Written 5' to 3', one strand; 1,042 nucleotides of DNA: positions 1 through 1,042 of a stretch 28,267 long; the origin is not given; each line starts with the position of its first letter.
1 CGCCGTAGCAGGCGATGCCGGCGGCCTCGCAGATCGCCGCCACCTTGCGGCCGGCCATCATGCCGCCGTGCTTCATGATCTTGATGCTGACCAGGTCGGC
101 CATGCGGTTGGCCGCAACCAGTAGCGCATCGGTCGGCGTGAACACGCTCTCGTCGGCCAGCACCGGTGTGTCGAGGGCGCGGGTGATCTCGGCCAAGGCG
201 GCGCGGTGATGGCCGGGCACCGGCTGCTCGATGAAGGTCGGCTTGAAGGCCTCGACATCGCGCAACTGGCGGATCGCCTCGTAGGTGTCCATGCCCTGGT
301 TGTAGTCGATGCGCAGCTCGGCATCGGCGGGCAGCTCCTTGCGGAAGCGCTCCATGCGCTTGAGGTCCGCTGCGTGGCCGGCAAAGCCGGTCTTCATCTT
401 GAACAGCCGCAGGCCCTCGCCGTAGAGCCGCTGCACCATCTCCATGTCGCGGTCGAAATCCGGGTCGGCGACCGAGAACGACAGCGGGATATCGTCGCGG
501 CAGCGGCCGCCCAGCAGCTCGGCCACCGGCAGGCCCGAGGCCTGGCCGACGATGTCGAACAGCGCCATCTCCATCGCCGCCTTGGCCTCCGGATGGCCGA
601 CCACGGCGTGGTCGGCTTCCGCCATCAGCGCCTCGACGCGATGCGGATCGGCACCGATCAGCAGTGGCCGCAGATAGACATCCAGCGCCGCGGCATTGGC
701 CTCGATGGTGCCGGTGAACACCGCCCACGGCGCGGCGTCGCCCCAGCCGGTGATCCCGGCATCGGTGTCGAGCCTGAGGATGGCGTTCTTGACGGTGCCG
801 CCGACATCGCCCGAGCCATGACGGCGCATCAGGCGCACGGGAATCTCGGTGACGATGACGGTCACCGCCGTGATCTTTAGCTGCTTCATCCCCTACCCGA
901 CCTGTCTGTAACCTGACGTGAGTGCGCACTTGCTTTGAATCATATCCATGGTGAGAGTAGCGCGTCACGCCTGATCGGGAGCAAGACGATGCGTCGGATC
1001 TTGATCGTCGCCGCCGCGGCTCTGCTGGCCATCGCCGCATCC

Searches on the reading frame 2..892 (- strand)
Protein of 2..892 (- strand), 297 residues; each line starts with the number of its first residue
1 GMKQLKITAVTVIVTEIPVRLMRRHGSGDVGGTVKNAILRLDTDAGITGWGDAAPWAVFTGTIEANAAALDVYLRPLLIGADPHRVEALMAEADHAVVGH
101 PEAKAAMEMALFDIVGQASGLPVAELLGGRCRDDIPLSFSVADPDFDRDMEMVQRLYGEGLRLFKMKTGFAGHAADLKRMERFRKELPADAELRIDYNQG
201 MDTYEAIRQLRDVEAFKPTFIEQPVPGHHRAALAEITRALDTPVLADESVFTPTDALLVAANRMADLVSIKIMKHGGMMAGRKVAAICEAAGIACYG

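Call 31: search_protein_families(library=pfam, proteins=[window:2-892:-])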
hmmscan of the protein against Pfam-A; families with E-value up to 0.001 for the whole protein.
window:2-892:- (297 aa): 2 families
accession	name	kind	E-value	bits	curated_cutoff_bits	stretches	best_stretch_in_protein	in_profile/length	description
PF13378.12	MR_MLE_C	-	5.3e-34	118.3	29.4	1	151-295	4-150/219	Enolase C-terminal domain-like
PF02746.21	MR_MLE_N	-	4.3e-20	72.5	22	1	33-128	25-117/117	Mandelate racemase / muconate lactonizing enzyme, N-terminal domain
